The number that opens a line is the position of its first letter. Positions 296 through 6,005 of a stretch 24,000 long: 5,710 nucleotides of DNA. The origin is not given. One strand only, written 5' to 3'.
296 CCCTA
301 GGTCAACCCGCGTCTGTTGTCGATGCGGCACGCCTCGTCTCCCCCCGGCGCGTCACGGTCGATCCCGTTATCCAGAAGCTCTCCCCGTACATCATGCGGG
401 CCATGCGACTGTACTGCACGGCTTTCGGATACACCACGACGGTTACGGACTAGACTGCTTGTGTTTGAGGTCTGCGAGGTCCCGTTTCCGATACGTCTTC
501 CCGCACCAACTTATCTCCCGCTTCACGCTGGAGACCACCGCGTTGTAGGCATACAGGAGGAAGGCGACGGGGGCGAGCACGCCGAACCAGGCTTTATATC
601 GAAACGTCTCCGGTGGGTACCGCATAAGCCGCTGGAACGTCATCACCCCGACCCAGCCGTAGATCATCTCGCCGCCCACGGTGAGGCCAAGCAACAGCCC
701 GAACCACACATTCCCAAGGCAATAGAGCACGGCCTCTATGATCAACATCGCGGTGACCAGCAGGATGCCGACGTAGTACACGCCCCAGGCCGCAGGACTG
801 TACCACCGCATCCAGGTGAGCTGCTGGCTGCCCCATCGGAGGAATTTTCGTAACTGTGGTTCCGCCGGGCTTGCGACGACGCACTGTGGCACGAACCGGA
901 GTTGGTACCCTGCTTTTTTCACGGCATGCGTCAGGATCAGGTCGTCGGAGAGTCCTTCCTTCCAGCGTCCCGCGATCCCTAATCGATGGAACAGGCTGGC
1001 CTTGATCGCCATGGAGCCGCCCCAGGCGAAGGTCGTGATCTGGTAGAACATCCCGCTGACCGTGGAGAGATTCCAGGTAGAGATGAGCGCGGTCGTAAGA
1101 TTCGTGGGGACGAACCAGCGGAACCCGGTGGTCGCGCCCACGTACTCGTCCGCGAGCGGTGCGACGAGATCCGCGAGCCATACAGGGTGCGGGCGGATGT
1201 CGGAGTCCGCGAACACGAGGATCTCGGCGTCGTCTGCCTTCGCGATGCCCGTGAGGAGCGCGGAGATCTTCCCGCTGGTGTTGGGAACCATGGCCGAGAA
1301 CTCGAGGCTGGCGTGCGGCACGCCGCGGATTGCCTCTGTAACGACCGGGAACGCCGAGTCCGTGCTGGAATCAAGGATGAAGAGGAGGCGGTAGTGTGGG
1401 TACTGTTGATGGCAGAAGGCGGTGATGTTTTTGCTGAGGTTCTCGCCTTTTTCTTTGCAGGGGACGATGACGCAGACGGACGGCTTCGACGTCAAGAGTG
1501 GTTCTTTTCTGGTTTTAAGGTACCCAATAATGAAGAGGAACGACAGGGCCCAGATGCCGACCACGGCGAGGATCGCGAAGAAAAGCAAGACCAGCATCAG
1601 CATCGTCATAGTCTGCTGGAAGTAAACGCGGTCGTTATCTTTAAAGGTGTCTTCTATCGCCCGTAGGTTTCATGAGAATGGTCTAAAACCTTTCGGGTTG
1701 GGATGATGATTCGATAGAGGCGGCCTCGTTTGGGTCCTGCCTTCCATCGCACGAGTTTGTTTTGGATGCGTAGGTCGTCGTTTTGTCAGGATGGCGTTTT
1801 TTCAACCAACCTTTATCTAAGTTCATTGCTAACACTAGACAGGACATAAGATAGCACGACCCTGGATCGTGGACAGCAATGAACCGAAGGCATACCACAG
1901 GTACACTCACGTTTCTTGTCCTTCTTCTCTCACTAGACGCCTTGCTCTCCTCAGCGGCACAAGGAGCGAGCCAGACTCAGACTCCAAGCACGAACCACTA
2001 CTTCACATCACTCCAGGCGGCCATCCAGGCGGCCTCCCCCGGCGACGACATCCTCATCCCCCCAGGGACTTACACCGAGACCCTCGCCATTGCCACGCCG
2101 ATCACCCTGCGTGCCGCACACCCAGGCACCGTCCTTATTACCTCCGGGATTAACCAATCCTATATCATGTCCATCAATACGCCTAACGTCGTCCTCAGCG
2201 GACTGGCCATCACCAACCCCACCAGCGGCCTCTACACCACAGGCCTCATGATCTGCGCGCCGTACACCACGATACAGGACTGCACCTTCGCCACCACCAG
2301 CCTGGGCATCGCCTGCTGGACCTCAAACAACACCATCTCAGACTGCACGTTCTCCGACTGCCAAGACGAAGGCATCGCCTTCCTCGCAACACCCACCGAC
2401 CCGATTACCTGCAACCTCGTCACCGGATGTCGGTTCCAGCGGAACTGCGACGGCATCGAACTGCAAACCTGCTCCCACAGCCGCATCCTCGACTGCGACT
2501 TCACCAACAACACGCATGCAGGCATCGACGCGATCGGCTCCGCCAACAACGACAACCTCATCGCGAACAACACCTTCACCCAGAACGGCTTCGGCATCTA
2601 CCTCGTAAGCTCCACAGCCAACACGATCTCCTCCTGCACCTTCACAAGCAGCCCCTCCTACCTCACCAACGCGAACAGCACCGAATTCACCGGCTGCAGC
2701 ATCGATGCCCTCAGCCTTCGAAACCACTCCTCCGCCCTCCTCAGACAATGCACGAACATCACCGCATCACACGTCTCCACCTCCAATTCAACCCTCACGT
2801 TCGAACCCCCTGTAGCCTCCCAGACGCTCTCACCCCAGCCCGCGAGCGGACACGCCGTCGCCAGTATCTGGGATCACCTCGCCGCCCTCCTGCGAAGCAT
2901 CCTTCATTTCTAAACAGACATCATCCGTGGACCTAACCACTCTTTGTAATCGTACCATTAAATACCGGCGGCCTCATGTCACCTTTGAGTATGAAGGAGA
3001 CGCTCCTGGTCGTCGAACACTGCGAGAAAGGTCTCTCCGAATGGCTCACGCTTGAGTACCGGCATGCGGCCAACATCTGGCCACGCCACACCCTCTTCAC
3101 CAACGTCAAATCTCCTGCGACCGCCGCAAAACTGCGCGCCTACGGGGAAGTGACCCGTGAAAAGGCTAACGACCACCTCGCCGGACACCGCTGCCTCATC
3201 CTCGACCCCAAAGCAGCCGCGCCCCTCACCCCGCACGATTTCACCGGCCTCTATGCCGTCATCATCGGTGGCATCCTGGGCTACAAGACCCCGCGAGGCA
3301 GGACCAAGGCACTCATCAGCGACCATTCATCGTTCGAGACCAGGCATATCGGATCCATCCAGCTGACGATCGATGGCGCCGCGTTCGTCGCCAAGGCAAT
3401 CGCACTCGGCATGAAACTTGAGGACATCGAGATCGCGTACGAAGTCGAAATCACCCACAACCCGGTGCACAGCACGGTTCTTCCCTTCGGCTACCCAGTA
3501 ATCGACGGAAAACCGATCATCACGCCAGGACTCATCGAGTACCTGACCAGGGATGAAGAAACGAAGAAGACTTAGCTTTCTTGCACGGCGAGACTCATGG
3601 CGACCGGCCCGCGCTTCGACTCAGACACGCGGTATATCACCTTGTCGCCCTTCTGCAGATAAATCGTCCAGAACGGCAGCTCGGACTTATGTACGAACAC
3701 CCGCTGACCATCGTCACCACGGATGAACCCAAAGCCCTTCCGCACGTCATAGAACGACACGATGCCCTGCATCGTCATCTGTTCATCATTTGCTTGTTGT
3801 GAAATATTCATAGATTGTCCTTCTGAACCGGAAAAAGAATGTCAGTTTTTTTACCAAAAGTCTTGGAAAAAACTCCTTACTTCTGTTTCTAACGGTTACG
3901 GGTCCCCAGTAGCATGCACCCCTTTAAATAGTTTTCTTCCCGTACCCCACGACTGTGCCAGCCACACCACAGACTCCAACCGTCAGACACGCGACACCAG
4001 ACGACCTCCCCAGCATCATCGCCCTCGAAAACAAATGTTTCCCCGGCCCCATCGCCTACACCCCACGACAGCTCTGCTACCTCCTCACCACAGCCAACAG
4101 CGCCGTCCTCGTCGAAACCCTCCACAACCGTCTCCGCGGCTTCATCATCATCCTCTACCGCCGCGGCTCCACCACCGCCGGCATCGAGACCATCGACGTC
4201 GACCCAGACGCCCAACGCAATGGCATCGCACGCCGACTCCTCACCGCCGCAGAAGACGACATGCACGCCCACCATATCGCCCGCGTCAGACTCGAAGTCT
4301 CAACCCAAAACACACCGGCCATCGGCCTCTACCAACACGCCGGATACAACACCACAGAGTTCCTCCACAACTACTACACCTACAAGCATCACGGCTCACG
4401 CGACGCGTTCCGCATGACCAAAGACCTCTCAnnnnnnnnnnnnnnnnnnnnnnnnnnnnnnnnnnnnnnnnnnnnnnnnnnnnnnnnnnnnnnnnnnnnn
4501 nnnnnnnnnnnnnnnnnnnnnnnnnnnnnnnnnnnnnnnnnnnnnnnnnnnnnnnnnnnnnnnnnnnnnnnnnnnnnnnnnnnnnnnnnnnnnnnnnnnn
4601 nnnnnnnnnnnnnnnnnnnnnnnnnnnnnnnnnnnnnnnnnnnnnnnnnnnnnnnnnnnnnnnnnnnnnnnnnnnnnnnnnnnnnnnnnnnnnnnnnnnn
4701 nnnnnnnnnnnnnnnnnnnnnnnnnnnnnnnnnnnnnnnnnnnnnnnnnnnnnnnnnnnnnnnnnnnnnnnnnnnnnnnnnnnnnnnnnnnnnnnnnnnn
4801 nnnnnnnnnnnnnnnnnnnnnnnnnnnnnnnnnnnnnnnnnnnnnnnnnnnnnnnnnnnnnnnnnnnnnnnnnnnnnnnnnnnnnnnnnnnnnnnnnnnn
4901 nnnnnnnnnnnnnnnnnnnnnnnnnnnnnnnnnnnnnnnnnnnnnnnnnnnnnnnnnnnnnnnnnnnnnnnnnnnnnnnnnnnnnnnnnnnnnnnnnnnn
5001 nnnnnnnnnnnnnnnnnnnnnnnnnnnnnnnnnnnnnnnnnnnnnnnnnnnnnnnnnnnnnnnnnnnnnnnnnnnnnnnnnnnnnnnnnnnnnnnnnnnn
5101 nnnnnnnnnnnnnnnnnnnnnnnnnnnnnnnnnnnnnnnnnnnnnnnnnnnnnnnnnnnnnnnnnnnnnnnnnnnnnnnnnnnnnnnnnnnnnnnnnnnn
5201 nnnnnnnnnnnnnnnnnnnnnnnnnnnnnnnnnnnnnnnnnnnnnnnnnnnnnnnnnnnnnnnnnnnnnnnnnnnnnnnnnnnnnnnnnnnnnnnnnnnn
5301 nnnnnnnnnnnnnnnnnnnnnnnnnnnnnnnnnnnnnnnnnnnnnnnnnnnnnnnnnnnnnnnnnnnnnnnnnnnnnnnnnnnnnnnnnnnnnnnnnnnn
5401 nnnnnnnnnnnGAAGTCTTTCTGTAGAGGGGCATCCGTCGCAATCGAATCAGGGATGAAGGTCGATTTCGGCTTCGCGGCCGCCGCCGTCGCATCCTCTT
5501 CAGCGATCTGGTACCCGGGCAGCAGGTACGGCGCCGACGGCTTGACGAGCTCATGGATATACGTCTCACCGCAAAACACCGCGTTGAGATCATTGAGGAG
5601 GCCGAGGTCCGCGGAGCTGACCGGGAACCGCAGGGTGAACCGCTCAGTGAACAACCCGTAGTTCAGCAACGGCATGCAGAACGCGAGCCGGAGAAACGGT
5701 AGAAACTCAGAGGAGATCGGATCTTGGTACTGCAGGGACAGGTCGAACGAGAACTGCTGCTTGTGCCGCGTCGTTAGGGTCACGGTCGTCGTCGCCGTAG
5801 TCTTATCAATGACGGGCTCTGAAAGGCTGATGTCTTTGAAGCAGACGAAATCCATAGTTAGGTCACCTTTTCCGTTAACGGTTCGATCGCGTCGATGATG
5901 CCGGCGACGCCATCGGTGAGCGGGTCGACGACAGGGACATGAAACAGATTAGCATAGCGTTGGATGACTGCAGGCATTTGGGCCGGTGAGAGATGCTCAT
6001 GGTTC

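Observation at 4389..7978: Tightly coupled operon of unknown function: ThrC-like PLP enzyme, DUF1611 and a QueC-like PP-loop/Zn protein with a novel N-domain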

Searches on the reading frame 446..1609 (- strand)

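Call 99: search_protein_families(library=pfam, proteins=[window:446-1609:-], max_evalue=0.0001)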
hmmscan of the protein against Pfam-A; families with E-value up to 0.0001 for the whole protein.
window:446-1609:- (388 aa): 4 families
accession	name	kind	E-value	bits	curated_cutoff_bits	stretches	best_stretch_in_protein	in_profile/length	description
PF13506.12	Glyco_transf_21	-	2.5e-14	53.6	21.7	1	110-264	14-170/174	Glycosyl transferase family 21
PF13641.12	Glyco_tranf_2_3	-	6.7e-14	52.9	27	1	43-255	1-219/230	Glycosyltransferase like family 2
PF00535.33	Glycos_transf_2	-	6.2e-13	49.5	23.3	1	46-204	1-161/168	Glycosyl transferase family 2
PF13632.12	Glyco_trans_2_3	-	2.6e-05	24.6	27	1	132-339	3-183/198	Glycosyl transferase family group 2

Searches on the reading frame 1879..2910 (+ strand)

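Call 99: search_protein_families(library=pfam, proteins=[window:1879-2910:+], max_evalue=0.0001)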
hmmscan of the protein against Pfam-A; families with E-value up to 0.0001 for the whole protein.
window:1879-2910:+ (344 aa): 4 families
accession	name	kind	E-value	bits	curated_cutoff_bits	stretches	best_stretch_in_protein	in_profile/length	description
PF13229.12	Beta_helix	-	6.7e-28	97.8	25.9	2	104-255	11-158/158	Right handed beta helix region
PF05048.19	NosD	-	1e-15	58.2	23.6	1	89-260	14-174/212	Periplasmic copper-binding protein (NosD)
PF07602.17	DUF1565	-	1e-09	38.5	20.3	1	101-242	104-204/257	Protein of unknown function (DUF1565)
PF12708.12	Pect-lyase_RHGA_epim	-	7.1e-05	23.1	27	0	96-166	147-212/213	Rhamnogalacturonase A/epimerase, pectate lyase-like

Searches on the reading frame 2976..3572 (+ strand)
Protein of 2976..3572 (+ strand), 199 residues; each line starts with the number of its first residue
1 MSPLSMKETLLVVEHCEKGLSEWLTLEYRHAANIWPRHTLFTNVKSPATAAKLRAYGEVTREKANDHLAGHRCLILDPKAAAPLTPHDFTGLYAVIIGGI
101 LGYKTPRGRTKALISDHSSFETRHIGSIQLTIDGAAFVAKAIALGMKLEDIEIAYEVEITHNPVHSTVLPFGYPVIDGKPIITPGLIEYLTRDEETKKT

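Call 3: search_protein_families(library=pfam, proteins=[window:2976-3572:+], max_evalue=0.01)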
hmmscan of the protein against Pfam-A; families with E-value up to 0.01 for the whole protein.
window:2976-3572:+ (199 aa): 1 family
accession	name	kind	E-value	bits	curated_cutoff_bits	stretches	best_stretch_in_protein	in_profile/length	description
PF04252.18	SFM1-like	-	7e-45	153.5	27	1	11-195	2-199/201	Protein arginine N-methyltransferase SFM1-like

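Call 4: search_protein_families(library=ncbifam, proteins=[window:2976-3572:+], max_evalue=0.01)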
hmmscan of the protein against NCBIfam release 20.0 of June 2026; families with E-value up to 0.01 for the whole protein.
window:2976-3572:+ (199 aa): 1 family
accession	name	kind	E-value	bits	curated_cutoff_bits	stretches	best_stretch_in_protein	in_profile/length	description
NF041140.1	Trm10AGmtase_Thcocales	equivalog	0.0083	15.3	550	1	51-117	159-223/372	tRNA (guanine(9)-/adenine(9)-N1)-methyltransferase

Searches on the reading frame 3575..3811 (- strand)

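Call 3: search_protein_families(library=pfam, proteins=[window:3575-3811:-], max_evalue=0.01)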
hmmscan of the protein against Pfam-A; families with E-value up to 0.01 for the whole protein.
window:3575-3811:- (79 aa): 2 families
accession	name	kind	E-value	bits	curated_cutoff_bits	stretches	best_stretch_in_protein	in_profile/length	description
PF00313.28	CSD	-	8.5e-14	51.6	27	1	14-74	1-63/66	'Cold-shock' DNA-binding domain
PF08206.17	OB_RNB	-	0.0031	17.6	24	1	24-67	7-47/58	Ribonuclease B OB domain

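Call 4: search_protein_families(library=ncbifam, proteins=[window:3575-3811:-], max_evalue=0.01)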
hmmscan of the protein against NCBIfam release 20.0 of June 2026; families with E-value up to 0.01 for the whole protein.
window:3575-3811:- (79 aa): 11 families
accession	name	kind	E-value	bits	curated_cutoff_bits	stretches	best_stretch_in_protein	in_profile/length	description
NF038236.1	retron_eff_Se72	equivalog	8.1e-12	44.9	82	1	16-74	1-59/62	retron Se72 family effector protein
NF049933.1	TransAntitermCspE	equivalog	1e-10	41.5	120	1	14-74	4-66/69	transcription antiterminator/RNA stability regulator CspE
NF007679.0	PRK10354.1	subfamily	3.5e-09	36.8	130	1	13-72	4-65/70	RNA chaperone/antiterminator CspA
NF007378.0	PRK09890.1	equivalog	2.9e-08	33.8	144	1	13-72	4-65/70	cold shock protein CspG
NF007062.0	PRK09507.1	subfamily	5.8e-07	29.4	133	1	14-73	4-65/69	transcription antiterminator/RNA stability regulator CspE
NF008190.0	PRK10943.1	subfamily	1.4e-06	28.2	137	1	14-73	4-65/69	cold shock-like protein CspC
TIGR02381.1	cspD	equivalog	7.8e-06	25.8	115.4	1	15-73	3-63/68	cold shock domain-containing protein CspD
NF012007.0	PRK15463.1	subfamily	0.00058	19.7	111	1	13-70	4-63/70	cold shock-like protein CspF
NF012008.0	PRK15464.1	equivalog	0.0029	17.7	141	1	13-71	4-64/70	cold shock-like protein CspH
TIGR00358.1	3_prime_RNase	superfamily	0.004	15.5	368.6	1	4-67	7-66/657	VacB/RNase II family 3'-5' exoribonuclease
NF007405.0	PRK09937.1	equivalog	0.0092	16.1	152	0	15-69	3-59/74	cold shock-like protein CspD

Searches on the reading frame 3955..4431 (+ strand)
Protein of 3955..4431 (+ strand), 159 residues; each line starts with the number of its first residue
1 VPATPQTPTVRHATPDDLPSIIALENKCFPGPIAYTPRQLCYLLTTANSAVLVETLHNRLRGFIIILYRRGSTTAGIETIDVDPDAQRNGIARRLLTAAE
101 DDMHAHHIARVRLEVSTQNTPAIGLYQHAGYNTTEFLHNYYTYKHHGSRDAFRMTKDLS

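Call 3: search_protein_families(library=pfam, proteins=[window:3955-4431:+], max_evalue=0.01)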
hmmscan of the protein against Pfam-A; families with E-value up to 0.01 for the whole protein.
window:3955-4431:+ (159 aa): 8 families
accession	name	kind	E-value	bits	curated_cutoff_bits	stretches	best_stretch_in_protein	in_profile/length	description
PF00583.31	Acetyltransf_1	-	5.9e-16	59.2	20.7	1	21-131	4-116/116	Acetyltransferase (GNAT) family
PF13673.13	Acetyltransf_10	-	1.1e-10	42.1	23.6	1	47-134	29-110/128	Acetyltransferase (GNAT) domain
PF13508.13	Acetyltransf_7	-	3.9e-10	40.4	27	1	51-132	5-83/84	Acetyltransferase (GNAT) domain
PF13527.13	Acetyltransf_9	-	1.4e-05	25.5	25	1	10-113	2-111/127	Acetyltransferase (GNAT) domain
PF08445.16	FR47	-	2.4e-05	24.7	22.1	1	75-134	22-80/86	FR47-like protein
PF13420.13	Acetyltransf_4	-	0.00016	22.1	24.3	1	83-146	85-149/155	Acetyltransferase (GNAT) domain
PF13880.12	Acetyltransf_13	-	0.0046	17.2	22.8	1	74-107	4-37/69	ESCO1/2 acetyl-transferase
PF14542.12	Acetyltransf_CG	-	0.0086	16.6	30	0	67-107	16-57/80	GCN5-related N-acetyl-transferase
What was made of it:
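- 3955..4434 (+): GNAT acetyltransferase (RimI-like, below cut-off). It converges on the QueC-like gene and overlaps it by 46 nt. It is a fourth member of the module. Pfam Acetyltransf_1 scores E=5.9e-16 (call 3).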

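Call 4: search_protein_families(library=ncbifam, proteins=[window:3955-4431:+], max_evalue=0.01)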
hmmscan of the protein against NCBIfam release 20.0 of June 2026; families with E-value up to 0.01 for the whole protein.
window:3955-4431:+ (159 aa): 19 families
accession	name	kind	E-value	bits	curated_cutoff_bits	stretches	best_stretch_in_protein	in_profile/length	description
TIGR01575.1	rimI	equivalog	3.9e-19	69.1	86.4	1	17-154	1-132/132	ribosomal protein S18-alanine N-acetyltransferase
NF002959.0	PRK03624.1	equivalog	2e-12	47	124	1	7-136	6-134/147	GNAT family acetyltransferase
NF007025.1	PRK09491.1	equivalog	3.6e-12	46.5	173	1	74-155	62-142/145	ribosomal protein S18-alanine N-acetyltransferase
NF008212.0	PRK10975.1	equivalog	1.9e-08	34.4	219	1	51-135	141-224/232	dTDP-4-amino-4,6-dideoxy-D-galactose acyltransferase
NF000359.1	sat3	exception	1.2e-06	28.7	360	1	45-151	67-172/180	streptothricin N-acetyltransferase Sat3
NF000487.1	stat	exception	3e-06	26.9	420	1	58-136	88-166/189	streptothricin N-acetyltransferase STAT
NF007807.0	PRK10514.1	equivalog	1.4e-05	25.1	134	1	76-135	72-126/147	acetyltransferase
NF049894.1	CG3035_N_ac_Glu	equivalog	2.5e-05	23.6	280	1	71-132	229-290/300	N-acetylglutamate synthase, CG3035 family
NF007853.0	PRK10562.1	equivalog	2.9e-05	24.3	125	1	48-139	47-128/146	N-acetyltransferase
TIGR02382.1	wecD_rffC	equivalog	3.2e-05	23.6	195.1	1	48-132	98-181/191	dTDP-4-amino-4,6-dideoxy-D-galactose acyltransferase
NF040503.1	resist_ArsN1a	equivalog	3.5e-05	23.6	170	1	10-134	1-136/159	arsinothricin resistance N-acetyltransferase ArsN1 family A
NF000358.1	sat2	exception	0.00014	21.8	360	1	72-145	81-152/174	streptothricin N-acetyltransferase Sat2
NF053587.1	SpmdActasePaiA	equivalog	0.00022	21.1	250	1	73-143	89-158/172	spermidine/spermine N(1)-acetyltransferase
TIGR03448.1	mycothiol_MshD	equivalog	0.00032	20.1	163.1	1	77-135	231-289/294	mycothiol synthase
TIGR03103.1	trio_acet_GNAT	equivalog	0.0012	17.5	569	1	75-135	156-216/547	N-acetylglutaminylglutamine synthetase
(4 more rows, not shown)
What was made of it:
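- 3955..4434 (+): TIGR01575 scores 69 bits against a cut-off of 86 (call 4).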

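Call 70: search_protein_families(library=padloc, proteins=[window:3955-4431:+], max_evalue=1)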
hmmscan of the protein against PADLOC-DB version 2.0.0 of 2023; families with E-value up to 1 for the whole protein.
window:3955-4431:+ (159 aa): 0 families

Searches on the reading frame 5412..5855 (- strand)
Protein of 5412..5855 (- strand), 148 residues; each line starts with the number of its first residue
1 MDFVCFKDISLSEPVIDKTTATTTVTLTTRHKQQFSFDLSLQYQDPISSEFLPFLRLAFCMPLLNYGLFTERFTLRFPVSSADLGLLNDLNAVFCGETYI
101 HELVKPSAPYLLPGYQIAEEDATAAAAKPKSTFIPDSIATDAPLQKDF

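Call 52: predict_structure(alignment_id=A4)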
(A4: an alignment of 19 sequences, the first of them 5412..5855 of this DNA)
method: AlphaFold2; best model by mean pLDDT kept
length: 148 residues; sequences in the alignment: 19
mean_pLDDT: 90.7   pTM: 0.82
mean pLDDT of the five models: 90.7, 89.4, 89.3, 88.6, 88.0
residues with pLDDT >= 90: 108; 70-90: 32; 50-70: 7; < 50: 1
segments of 3 or more residues with pLDDT < 50: none
pLDDT, mean of each block of 10 residues (from residue 1): 89 96 97 96 93 93 93 97 95 93 81 82 92 95 61
secondary structure, 60 per line:
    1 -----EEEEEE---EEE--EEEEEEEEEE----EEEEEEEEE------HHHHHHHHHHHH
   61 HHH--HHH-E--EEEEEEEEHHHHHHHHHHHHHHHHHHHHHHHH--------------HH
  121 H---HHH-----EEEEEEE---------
elements in order: E6-11 E15-17 E20-29 E34-42 H49-63 E73-80 H81-104 E133-139
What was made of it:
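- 5421..5855 (-): N-terminal domain of the 488-aa protein (about residues 1-145) with beta3-alpha-beta-alpha topology and an invariant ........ motif. The domain model has pLDDT 90.7 (call 52).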

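Call 54: fold_search(model_id=the predicted structure, library=pdb)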
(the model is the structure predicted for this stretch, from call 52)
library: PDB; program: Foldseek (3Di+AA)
matches with E <= 10: 1094; with E <= 0.001: 1
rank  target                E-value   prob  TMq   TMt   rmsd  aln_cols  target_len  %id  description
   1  9r2l_H                5.0e-04  0.99  0.36  0.37   7.6       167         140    9  De novo designed N37 protein fold (released 2025-05-14)
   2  6oze                  1.6e-03  1.00  0.35  0.23   3.9        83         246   13  Crystal structure of the catalytic domain of human Endonuclease V (C140S/C225S/C226A/C228S) (released 2019-09-04)
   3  6ozq_B                1.8e-03  1.00  0.36  0.23   4.1        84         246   13  Crystal structure of Mus musculus (Mm) Endonuclease V (K155M) in complex with a 23mer RNA oligo containing an inosine  (released 2019-09-04)
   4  5aoy                  2.1e-03  1.00  0.36  0.24   3.9        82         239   13  Structure of mouse Endonuclease V (released 2016-05-04)
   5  6ozk_B                2.7e-03  1.00  0.36  0.23   4.1        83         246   13  Crystal structure of Mus musculus (Mm) Endonuclease V in complex with a 23mer RNA oligo containing an inosine after 68 (released 2019-09-04)
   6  4nsp                  3.1e-03  1.00  0.37  0.25   3.9        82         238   13  Crystal structure of human ENDOV (released 2014-09-10)
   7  9r2l_B                3.1e-03  0.95  0.30  0.32   7.4       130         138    8  De novo designed N37 protein fold (released 2025-05-14)
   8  6ozl_A                4.9e-03  1.00  0.35  0.23   4.2        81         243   12  Crystal structure of Mus musculus (Mm) Endonuclease V in complex with a 23mer RNA oligo containing an inosine after a  (released 2019-09-04)
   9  9r2l_A                4.9e-03  0.96  0.32  0.34   7.0       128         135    9  De novo designed N37 protein fold (released 2025-05-14)
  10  4z4d_A                5.5e-03  0.85  0.29  0.08   8.2       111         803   10  Human Argonaute2 Bound to t1-G Target RNA (released 2015-09-23)
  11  6ozh_D                7.7e-03  0.99  0.34  0.23   4.9        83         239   14  Crystal structure of Ciona intestinalis (Ci) Endonuclease V in complex with a 24mer DNA containing an inosine followed (released 2019-09-04)
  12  4z4e_A                9.3e-03  0.80  0.29  0.08   7.3       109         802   15  Human Argonaute2 Bound to t1-U Target RNA (released 2015-09-23)
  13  4z4i_A                1.1e-02  0.77  0.28  0.08   8.2       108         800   13  Human Argonaute2 A481T Mutant Bound to t1-G Target RNA (released 2015-09-23)
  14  4w5o_A                1.1e-02  0.77  0.29  0.08   7.3       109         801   15  The Crystal Structure of Human Argonaute2 Bound to a Guide and Target RNA Containing Seed Pairing from 2-9 (released 2014-11-12)
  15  6ozr_A                1.2e-02  0.99  0.35  0.23   4.1        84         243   13  Crystal structure of Mus musculus (Mm) Endonuclease V in complex with a 23mer RNA oligo containing an inosine after a  (released 2019-09-04)
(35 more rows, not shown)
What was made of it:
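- The extra N-domain has an RNase-H-like topology shared with nucleic-acid enzymes (call 54).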
